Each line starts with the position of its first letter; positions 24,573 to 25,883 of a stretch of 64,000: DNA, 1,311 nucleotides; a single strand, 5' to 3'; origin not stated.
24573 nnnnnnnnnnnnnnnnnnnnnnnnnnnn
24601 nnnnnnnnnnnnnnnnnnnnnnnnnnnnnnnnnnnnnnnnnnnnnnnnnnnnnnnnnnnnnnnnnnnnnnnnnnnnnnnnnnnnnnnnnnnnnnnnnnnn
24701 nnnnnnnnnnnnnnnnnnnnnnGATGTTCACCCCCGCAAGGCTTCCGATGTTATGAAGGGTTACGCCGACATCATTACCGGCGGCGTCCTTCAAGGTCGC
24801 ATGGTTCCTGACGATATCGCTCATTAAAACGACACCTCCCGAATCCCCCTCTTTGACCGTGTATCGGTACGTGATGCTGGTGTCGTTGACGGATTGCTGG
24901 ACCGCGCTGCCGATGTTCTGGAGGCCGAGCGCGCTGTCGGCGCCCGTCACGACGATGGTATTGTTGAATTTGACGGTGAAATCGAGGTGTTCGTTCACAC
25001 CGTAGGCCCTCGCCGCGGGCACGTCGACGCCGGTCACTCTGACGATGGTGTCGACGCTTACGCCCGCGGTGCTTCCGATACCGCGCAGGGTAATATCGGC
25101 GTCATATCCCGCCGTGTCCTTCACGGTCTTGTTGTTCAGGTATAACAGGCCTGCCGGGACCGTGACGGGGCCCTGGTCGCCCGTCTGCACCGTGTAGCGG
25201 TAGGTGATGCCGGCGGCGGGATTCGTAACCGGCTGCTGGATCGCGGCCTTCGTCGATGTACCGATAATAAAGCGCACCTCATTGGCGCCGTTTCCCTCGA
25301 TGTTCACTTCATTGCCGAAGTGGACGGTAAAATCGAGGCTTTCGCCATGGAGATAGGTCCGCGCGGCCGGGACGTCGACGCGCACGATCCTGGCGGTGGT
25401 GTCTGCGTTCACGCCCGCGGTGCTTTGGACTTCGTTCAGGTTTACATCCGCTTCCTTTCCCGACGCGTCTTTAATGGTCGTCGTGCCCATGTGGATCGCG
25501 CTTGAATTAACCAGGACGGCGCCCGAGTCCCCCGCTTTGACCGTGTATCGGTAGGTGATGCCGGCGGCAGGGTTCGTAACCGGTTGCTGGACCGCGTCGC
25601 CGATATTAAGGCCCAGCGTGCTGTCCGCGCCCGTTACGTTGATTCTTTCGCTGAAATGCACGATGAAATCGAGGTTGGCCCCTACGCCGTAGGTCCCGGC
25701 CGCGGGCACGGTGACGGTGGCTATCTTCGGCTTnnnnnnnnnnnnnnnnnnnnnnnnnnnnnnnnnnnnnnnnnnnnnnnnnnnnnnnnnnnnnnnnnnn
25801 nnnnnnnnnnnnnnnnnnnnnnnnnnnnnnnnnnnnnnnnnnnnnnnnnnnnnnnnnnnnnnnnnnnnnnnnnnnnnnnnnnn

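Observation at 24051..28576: Moderate-GC island encoding a beta-helix lipoprotein and a signal-peptide-less 1006-aa Ig-repeat protein with tandem ~340-bp DNA repeats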

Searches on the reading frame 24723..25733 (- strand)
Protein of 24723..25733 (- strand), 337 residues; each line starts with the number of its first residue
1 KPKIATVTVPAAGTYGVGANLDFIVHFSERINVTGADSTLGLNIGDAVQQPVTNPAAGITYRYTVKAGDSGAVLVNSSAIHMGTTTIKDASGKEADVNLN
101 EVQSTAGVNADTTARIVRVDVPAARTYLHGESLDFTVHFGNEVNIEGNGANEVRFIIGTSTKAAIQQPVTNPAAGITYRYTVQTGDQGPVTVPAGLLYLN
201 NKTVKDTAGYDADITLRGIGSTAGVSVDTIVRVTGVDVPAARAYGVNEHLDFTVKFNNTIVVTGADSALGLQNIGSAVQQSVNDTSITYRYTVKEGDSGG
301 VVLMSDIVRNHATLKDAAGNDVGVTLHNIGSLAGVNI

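Call 41: search_protein_families(library=pfam, proteins=[window:24723-25733:-], max_evalue=10)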
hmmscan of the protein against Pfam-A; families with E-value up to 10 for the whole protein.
window:24723-25733:- (337 aa): 4 families
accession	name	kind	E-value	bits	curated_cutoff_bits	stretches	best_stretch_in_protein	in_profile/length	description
PF13205.12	Big_5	-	0.05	14.8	23.6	1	6-57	8-61/105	Bacterial Ig-like domain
PF12892.13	FctA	-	0.11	13.7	22.1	0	52-99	57-107/120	Spy0128-like isopeptide containing domain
PF13584.12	BatD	-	0.13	13.4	24.1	0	130-194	11-73/92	BatD DUF11 like domain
PF01476.26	LysM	-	0.43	11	20.9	0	291-298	1-8/43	LysM domain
